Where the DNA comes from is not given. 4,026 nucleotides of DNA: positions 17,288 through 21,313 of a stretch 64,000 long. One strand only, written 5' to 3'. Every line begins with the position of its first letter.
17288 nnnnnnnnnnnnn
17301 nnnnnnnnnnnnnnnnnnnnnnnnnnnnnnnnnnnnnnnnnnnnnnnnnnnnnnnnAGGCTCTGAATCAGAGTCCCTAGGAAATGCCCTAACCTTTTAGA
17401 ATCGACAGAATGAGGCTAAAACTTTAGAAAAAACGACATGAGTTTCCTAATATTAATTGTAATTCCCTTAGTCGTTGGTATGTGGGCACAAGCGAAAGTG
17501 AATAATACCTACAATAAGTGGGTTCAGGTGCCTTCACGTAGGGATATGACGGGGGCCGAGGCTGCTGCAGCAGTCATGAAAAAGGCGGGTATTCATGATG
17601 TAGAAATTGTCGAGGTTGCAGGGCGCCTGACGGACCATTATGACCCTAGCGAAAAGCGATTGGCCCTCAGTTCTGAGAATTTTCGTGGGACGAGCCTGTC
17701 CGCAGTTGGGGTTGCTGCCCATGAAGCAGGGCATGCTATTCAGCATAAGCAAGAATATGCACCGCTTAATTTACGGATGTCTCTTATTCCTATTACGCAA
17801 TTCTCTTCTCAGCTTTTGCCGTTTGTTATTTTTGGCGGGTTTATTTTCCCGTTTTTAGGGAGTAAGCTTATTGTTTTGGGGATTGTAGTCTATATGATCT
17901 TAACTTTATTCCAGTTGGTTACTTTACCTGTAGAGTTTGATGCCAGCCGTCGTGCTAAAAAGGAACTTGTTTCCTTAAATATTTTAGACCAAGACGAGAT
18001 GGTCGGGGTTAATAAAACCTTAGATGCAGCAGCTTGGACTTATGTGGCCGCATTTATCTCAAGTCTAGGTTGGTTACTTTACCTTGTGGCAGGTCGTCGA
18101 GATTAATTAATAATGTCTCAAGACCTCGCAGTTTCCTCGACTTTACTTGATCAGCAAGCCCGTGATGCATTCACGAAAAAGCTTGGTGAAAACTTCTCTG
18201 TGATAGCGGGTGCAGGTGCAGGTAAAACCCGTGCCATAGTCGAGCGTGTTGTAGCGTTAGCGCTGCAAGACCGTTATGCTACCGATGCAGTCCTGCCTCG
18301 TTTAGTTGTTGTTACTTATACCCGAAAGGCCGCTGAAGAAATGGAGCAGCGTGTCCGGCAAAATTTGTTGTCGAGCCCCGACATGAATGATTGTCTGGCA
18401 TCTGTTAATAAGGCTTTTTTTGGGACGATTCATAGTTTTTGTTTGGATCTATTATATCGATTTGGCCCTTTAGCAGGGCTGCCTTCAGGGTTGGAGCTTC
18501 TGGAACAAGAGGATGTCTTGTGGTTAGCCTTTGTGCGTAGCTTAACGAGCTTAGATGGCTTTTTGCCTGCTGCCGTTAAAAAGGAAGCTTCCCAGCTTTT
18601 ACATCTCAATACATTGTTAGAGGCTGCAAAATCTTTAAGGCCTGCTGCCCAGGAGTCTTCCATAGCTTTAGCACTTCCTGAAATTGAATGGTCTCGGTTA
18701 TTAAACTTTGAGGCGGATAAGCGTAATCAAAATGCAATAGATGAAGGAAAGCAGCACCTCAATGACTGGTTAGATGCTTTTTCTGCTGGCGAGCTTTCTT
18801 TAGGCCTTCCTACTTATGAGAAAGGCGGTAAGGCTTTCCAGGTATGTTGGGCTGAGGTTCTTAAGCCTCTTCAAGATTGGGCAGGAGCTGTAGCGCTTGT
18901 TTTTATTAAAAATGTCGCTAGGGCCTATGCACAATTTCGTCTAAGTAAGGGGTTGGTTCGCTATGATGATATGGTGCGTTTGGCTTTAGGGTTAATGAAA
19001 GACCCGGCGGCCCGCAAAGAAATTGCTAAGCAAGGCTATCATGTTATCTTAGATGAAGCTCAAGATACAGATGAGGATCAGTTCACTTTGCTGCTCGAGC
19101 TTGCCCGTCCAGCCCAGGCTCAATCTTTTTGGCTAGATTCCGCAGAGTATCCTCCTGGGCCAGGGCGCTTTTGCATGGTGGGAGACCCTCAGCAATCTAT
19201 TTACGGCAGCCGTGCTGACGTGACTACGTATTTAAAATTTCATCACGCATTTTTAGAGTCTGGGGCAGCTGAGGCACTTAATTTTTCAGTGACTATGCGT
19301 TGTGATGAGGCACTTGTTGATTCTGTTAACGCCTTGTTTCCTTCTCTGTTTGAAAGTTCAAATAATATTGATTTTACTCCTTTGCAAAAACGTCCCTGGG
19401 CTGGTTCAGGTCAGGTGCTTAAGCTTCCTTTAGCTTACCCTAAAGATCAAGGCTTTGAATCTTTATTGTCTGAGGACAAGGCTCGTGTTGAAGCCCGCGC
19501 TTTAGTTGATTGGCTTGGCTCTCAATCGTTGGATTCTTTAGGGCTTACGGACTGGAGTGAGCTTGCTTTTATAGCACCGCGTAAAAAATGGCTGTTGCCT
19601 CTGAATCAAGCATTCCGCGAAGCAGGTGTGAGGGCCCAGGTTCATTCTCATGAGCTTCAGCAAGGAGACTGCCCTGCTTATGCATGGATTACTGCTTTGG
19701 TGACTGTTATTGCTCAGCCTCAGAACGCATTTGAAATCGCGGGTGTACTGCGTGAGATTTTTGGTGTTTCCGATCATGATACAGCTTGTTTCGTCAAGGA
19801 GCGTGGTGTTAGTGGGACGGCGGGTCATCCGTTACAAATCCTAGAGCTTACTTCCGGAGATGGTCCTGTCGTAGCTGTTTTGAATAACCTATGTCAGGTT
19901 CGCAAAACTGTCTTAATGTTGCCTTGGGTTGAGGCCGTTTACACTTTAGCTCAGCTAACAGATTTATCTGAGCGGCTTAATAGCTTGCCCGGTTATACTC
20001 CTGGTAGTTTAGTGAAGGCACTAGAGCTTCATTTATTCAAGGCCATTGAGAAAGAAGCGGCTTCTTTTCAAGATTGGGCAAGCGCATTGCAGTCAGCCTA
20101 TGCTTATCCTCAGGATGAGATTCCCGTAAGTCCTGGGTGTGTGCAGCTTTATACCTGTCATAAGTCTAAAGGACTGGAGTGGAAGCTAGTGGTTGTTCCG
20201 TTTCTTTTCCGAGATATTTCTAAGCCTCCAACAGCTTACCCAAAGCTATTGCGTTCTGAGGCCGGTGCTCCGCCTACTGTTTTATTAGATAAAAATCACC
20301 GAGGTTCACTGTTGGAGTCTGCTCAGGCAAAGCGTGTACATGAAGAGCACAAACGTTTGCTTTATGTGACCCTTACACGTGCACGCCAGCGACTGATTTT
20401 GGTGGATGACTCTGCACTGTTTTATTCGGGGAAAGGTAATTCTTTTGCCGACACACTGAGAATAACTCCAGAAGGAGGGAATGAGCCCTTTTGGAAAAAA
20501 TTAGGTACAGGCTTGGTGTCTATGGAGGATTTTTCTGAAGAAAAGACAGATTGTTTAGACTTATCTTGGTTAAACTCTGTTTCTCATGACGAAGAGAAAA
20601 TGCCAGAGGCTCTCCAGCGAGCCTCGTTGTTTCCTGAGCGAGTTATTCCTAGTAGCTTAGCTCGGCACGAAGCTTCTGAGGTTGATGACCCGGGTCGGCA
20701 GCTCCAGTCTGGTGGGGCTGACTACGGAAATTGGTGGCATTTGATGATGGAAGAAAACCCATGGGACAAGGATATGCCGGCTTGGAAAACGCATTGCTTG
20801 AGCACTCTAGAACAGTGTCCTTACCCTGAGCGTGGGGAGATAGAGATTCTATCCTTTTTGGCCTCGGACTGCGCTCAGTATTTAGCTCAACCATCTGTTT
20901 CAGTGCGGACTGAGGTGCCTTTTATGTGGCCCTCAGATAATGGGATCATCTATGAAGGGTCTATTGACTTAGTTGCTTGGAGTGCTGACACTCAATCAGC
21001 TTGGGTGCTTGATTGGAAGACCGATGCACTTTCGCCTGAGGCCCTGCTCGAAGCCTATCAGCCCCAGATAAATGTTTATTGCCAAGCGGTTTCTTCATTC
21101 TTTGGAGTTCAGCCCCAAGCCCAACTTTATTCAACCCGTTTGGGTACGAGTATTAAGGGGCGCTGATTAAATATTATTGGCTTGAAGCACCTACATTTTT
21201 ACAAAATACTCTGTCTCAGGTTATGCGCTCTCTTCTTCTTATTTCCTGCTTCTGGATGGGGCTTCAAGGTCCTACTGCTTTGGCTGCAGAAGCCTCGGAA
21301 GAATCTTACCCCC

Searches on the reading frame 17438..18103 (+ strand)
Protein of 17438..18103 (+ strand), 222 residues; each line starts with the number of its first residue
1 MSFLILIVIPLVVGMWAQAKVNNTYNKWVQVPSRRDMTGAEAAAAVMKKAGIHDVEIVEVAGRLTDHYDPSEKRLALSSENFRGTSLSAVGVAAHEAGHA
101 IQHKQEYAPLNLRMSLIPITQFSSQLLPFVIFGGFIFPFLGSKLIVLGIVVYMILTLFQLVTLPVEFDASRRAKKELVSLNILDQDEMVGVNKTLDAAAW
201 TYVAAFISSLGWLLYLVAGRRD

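Call 5: search_protein_families(library=pfam, proteins=[window:17438-18103:+], max_evalue=0.1)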
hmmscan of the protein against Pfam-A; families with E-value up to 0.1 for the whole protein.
window:17438-18103:+ (222 aa): 2 families
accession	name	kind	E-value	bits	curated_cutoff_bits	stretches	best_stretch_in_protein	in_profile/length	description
PF04298.18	Zn_peptidase_2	-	1.8e-82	276.5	27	1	4-218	2-215/218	Putative neutral zinc metallopeptidase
PF20573.4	DUF6782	-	0.0095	15.6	27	1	65-109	69-110/241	Putative metallopeptidase family (DUF6782)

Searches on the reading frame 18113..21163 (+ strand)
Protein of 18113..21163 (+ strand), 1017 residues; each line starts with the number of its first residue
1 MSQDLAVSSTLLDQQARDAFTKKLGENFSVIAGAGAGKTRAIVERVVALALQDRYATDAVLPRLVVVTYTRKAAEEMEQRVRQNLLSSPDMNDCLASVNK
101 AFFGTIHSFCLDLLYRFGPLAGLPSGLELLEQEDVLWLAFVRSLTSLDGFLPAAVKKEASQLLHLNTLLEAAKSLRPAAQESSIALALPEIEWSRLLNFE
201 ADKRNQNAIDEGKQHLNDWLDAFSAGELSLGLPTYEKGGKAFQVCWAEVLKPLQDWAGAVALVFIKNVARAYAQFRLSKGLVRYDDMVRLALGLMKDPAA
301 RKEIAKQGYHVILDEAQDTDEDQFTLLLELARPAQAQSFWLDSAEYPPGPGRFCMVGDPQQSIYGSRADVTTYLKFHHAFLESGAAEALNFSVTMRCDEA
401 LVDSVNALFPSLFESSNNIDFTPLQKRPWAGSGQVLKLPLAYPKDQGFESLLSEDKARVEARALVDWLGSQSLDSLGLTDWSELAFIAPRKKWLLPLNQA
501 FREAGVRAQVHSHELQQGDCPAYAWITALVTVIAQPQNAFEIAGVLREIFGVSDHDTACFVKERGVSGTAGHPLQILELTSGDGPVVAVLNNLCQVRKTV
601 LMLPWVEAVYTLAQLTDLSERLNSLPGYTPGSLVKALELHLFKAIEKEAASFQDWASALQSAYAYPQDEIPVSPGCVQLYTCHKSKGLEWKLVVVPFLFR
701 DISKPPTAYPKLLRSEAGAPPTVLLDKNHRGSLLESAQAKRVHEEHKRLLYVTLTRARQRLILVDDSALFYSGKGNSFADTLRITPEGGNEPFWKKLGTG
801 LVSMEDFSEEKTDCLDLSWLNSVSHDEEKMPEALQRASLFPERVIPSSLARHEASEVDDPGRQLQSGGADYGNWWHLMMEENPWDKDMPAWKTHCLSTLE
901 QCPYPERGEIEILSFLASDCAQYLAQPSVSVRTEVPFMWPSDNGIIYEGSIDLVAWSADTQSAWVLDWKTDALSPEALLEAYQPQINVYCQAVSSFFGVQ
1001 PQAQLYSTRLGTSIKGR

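Call 15: search_protein_families(library=padloc, proteins=[window:18113-21163:+], max_evalue=0.01)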
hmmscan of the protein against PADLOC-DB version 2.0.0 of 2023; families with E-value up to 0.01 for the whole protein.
window:18113-21163:+ (1017 aa): 52 families (the best 25 are shown)
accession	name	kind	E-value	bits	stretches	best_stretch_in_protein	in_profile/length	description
PDLC00132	GajB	-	3.6e-29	99.9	2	20-151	11-130/625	UrvD helicase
PDLC00127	GajB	-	9.2e-26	88.5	2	12-113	9-94/594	UrvD helicase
PDLC00117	GajB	-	2.5e-24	83.7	3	26-123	28-113/604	UrvD helicase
PDLC00114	GajB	-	4.1e-23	79.8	2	17-134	13-116/635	UrvD helicase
PDLC03802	RTasHel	-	4.2e-22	76.8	2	29-115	22-94/675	DRT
PDLC00123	GajB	-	8.5e-21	72.2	3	26-112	17-88/540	UrvD helicase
PDLC00130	GajB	-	8.6e-20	68.5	2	26-144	16-124/589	UrvD helicase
PDLC00143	GajB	-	1e-17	61.9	1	2-87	2-87/632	UrvD helicase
PDLC00135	GajB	-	1.4e-17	61.9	2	24-86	19-75/603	UrvD helicase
PDLC00111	GajB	-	6e-17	59.5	1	10-114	10-100/625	UrvD helicase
PDLC00122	GajB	-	7.3e-17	59.4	2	14-84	6-70/502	UrvD helicase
PDLC00103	GajB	-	1.9e-15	54.8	3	280-412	183-298/612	UrvD helicase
PDLC00118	GajB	-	4.1e-15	53.6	2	23-121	3-87/515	UrvD helicase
PDLC00112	GajB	-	1.8e-14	51.3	2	17-86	11-74/581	UrvD helicase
PDLC00107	GajB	-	2.8e-14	50.7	2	677-764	480-555/587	UrvD helicase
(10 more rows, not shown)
